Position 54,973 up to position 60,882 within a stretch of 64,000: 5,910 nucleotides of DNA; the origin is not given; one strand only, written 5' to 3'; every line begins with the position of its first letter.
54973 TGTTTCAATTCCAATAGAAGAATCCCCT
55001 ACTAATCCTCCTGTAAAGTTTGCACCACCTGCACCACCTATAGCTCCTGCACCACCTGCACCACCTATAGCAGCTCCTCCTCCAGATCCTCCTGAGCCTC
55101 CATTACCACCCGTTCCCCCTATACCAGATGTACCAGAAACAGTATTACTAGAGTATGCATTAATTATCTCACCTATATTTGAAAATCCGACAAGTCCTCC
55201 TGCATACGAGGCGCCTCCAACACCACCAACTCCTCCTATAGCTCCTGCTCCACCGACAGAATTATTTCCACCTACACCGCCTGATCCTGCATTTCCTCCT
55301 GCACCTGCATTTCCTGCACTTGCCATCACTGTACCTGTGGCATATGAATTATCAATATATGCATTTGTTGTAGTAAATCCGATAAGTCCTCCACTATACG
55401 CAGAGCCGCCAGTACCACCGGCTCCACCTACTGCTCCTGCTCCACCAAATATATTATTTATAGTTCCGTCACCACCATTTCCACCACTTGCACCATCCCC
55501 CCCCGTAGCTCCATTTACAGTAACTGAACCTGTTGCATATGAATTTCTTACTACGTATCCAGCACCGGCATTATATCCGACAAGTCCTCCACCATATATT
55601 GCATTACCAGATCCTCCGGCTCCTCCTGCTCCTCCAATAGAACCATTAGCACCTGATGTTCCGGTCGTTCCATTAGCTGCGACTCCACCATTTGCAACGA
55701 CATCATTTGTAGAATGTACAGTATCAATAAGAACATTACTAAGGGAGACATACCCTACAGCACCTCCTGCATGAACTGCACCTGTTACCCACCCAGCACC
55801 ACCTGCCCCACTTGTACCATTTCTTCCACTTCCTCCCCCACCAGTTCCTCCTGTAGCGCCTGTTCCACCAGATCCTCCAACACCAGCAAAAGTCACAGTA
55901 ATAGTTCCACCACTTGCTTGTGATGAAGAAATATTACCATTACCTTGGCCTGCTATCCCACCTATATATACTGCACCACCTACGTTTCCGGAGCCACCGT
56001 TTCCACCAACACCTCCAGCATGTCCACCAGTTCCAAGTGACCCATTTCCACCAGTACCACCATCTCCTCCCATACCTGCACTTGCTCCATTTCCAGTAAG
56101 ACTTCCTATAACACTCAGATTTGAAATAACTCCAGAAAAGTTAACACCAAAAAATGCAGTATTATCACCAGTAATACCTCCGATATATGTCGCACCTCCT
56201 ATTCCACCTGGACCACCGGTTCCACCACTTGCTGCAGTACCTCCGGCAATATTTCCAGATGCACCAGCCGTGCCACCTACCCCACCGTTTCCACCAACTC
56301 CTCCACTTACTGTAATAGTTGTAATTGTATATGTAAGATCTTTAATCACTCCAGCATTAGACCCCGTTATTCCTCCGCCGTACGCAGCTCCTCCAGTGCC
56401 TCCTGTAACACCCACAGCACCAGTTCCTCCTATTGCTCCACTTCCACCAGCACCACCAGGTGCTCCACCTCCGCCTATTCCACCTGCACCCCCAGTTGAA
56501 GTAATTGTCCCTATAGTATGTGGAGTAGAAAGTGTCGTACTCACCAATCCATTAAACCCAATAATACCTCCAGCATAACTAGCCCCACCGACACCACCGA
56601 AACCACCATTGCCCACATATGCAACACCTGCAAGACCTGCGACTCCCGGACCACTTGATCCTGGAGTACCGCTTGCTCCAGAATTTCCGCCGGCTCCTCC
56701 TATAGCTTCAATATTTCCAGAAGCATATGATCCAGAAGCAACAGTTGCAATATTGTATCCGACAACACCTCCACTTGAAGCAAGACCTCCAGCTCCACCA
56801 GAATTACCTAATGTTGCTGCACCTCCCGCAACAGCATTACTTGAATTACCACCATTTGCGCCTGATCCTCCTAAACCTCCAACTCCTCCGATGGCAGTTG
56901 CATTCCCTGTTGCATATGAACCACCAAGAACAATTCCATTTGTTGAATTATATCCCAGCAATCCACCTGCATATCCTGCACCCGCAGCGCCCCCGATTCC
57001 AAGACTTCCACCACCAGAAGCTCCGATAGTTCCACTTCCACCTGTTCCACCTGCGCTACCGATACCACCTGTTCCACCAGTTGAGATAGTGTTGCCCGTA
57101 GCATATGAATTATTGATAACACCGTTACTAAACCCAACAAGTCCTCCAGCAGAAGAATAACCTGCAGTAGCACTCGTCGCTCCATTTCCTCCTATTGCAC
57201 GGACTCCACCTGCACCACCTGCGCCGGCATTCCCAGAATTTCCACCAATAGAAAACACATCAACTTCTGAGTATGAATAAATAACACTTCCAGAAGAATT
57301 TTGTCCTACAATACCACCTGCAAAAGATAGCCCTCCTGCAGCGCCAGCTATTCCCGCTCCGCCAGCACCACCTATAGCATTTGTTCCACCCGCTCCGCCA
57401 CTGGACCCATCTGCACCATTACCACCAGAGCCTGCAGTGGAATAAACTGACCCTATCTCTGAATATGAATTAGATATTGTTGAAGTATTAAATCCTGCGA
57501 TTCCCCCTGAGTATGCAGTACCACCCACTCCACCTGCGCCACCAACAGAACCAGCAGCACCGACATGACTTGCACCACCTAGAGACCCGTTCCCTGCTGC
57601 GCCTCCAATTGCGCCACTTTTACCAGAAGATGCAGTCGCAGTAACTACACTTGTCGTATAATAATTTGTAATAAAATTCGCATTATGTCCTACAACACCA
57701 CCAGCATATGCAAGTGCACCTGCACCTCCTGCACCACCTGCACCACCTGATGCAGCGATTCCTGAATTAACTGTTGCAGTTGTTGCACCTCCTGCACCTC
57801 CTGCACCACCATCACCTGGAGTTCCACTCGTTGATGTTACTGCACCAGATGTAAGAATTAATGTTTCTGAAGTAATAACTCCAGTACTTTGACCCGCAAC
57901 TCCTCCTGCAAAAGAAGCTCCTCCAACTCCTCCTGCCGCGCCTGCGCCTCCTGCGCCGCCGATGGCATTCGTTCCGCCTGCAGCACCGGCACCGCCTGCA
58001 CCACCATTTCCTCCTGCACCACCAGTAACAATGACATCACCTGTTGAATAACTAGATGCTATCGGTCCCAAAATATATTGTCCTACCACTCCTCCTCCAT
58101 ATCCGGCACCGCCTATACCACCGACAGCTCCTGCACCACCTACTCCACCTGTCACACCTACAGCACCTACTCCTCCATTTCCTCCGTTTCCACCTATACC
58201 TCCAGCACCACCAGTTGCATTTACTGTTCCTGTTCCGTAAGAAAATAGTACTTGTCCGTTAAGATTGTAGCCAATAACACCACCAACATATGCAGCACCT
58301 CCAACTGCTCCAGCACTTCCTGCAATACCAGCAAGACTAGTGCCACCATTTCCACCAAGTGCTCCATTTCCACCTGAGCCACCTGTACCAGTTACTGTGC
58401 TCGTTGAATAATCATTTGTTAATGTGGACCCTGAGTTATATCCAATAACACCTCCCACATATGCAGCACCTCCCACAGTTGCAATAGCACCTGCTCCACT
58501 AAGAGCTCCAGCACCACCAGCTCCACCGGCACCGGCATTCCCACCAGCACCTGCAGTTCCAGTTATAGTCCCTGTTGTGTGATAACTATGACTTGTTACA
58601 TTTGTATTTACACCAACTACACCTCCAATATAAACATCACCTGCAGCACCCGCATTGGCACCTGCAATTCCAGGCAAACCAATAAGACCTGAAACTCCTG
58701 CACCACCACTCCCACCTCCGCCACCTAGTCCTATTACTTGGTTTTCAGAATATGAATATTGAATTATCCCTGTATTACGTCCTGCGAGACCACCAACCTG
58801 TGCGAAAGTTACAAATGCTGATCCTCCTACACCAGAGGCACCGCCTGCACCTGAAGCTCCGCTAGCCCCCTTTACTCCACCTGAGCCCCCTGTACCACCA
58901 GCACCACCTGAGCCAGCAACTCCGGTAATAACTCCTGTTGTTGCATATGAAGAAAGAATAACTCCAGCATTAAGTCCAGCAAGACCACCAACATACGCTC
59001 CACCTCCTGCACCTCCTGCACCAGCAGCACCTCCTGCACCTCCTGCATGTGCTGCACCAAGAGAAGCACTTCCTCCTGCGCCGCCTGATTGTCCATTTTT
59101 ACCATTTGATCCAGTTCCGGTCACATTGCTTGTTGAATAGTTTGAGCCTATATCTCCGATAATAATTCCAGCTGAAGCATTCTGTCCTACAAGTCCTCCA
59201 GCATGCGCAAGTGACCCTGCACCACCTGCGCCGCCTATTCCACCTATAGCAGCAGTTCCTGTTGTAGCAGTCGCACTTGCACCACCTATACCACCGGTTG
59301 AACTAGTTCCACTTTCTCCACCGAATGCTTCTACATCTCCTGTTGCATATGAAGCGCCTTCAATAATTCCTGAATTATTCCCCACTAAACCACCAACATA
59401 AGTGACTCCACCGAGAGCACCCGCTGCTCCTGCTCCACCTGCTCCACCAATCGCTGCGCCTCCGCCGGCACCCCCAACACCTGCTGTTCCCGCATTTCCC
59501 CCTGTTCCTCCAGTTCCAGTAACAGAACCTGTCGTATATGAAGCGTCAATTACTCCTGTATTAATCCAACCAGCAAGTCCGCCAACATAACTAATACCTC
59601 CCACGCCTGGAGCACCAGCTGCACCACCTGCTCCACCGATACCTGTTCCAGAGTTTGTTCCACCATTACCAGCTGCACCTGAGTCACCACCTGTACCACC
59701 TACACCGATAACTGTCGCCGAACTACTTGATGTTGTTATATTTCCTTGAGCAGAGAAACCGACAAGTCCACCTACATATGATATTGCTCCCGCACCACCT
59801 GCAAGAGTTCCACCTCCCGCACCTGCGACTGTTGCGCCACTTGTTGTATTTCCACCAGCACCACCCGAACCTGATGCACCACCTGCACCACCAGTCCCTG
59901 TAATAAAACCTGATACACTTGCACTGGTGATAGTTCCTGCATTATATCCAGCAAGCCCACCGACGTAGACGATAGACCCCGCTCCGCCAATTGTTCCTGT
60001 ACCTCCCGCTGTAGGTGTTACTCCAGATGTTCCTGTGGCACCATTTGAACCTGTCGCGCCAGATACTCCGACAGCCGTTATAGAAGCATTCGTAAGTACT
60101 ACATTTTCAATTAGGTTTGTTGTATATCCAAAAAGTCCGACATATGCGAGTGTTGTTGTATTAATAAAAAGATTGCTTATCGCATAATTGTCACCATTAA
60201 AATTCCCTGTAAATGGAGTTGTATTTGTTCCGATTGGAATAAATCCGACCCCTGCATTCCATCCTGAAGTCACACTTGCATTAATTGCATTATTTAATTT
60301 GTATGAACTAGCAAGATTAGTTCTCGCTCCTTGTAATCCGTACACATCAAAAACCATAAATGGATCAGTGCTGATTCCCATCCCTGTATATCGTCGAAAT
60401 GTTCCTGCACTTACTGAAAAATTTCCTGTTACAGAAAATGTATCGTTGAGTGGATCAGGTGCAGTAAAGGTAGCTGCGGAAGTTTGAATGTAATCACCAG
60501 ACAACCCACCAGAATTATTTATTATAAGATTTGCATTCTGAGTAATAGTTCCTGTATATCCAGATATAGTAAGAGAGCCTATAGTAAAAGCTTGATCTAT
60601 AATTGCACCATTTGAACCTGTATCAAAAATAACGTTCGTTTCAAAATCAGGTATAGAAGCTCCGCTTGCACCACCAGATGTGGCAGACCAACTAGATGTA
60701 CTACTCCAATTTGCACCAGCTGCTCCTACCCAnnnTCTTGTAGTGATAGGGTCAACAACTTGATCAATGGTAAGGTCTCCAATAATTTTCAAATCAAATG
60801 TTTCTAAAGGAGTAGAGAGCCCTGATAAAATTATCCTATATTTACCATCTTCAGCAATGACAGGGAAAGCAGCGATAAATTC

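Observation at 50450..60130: ~3,200-aa array of GLUG-like motifs embedded in poly-Gly/Ala/Ser/Thr spacers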

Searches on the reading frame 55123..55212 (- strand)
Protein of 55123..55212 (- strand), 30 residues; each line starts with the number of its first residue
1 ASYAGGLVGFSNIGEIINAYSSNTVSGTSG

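Call 7: search_protein_families(library=pfam, proteins=[window:55123-55212:-], max_evalue=10)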
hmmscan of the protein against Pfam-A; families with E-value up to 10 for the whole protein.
seq(30 aa): 1 family
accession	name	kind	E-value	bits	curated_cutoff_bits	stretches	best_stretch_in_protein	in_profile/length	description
PF07581.17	Glug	-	2.9e-05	24.6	20.5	1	1-26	2-28/28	The GLUG motif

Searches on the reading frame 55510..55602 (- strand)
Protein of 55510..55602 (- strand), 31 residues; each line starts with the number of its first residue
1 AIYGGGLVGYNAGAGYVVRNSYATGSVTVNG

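Call 7: search_protein_families(library=pfam, proteins=[window:55510-55602:-], max_evalue=10)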
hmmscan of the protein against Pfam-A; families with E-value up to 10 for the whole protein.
seq(31 aa): 1 family
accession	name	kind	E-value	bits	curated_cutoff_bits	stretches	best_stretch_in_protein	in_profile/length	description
PF07581.17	Glug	-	0.00046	20.9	20.5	1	2-28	3-28/28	The GLUG motif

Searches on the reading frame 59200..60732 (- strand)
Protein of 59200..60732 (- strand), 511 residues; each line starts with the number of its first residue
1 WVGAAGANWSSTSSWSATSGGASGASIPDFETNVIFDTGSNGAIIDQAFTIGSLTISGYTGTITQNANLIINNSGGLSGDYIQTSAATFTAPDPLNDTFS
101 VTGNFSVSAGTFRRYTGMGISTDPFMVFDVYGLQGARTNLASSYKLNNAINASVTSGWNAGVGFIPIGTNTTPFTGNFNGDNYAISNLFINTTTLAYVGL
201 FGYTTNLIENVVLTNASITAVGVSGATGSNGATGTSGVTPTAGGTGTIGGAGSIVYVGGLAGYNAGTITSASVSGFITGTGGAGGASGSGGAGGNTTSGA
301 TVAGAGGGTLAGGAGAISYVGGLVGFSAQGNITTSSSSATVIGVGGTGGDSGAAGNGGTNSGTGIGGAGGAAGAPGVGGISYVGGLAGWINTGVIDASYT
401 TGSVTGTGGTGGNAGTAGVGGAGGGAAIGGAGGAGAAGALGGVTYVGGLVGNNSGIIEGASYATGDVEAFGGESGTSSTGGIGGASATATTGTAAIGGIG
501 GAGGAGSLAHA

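Call 59: predict_structure(alignment_id=A4)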
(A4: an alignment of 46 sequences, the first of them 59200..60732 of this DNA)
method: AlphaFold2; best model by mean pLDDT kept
length: 511 residues; sequences in the alignment: 46
mean_pLDDT: 68.6   pTM: 0.70
mean pLDDT of the five models: 68.6, 64.5, 64.4, 61.8, 60.7
residues with pLDDT >= 90: 150; 70-90: 157; 50-70: 32; < 50: 172
segments of 3 or more residues with pLDDT < 50: 225-252, 293-314, 349-377, 419-511
pLDDT, mean of each block of 10 residues (from residue 1): 72 78 78 87 91 91 93 85 91 90 88 92 96 94 97 93 94 96 96 90 95 92 48 34 31 73 89 84 74 45 34 58 78 77 61 28 25 44 82 80 79 67 37 32 37 37 41 37 39 37 35 36
secondary structure, 60 per line:
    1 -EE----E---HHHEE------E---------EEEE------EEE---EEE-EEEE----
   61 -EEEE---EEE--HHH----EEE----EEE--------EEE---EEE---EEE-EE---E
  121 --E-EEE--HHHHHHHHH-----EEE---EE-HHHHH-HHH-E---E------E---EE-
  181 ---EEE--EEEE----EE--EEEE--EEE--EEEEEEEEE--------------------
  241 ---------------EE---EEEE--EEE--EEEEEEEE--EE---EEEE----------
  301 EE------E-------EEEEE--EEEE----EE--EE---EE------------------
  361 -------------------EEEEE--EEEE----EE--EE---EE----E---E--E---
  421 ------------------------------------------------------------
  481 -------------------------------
elements in order: E33-36 E43-45 E49-51 E53-56 E62-65 E69-71 E81-83 E88-90 E99-101 E105-107 E111-113 E125-127 H130-138 E144-146 H153-157 E184-186 E189-192 E201-204 E207-209 E212-220 E261-264 E267-269 E272-279 E287-290 E317-321 E324-327 E380-384 E387-390

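Call 61: fold_search(model_id=the predicted structure, library=pdb)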
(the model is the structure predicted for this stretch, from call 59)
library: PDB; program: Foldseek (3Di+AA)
matches with E <= 10: 7; with E <= 0.001: 0
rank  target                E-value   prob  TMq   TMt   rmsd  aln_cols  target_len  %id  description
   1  3n6z                  2.3e-02  1.00  0.27  0.38   7.7       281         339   16  Crystal structure of a putative immunoglobulin A1 protease (BACOVA_03286) from Bacteroides ovatus at 1.30 A resolution (released 2010-07-21)
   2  7jgj_A                5.1e+00  0.23  0.24  0.11   7.6       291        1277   14  IgA1 Protease in complex with neutralizing mAb (released 2020-12-09)
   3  5uyt_B                5.6e+00  0.01  0.11  0.13  20.0       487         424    9  Crystal structure of ice binding protein from an Antarctic bacterium Flavobacteriaceae (released 2017-10-25)
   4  7uvk                  5.9e+00  0.20  0.25  0.11   9.3       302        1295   12  G. haemolysans IgA1 protease (released 2022-11-23)
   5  6xjb                  7.0e+00  0.09  0.23  0.10   9.0       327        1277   14  IgA1 Protease (released 2020-12-09)
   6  3jqy_B                8.1e+00  0.01  0.07  0.11  15.2       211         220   10  Crystal Structure of the polySia specific acetyltransferase NeuO (released 2010-08-18)
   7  6xja_P                9.3e+00  0.12  0.23  0.10   7.6       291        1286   14  Streptococcus Pneumoniae IgA1 Protease with IgA1 substrate (released 2021-01-20)

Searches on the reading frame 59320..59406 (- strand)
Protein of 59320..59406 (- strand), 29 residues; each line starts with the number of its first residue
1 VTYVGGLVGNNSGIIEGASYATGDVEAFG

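Call 7: search_protein_families(library=pfam, proteins=[window:59320-59406:-], max_evalue=10)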
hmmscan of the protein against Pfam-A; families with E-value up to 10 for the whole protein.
seq(29 aa): 1 family
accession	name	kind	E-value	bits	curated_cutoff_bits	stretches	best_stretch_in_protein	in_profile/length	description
PF07581.17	Glug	-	0.0019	18.9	20.5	1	2-25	3-27/28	The GLUG motif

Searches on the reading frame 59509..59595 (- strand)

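Call 7: search_protein_families(library=pfam, proteins=[window:59509-59595:-], max_evalue=10)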
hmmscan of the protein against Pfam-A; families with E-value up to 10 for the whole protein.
seq(29 aa): 1 family
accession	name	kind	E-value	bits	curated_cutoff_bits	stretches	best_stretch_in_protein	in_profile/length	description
PF07581.17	Glug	-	0.0028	18.4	20.5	1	2-26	3-28/28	The GLUG motif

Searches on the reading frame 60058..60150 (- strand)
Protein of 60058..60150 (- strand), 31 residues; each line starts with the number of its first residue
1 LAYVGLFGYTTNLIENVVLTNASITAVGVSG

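Call 81: search_protein_families(library=pfam, alignment_id=A5, max_evalue=0.01)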
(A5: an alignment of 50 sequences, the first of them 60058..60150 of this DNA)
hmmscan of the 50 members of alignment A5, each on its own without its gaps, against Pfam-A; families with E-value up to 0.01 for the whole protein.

A. member 1, window:60058-60150:- (31 aa): 0 families

B. families by the number of members that match (of 50 scanned): 1 family
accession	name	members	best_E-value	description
PF07581.17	Glug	23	4.6e-06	The GLUG motif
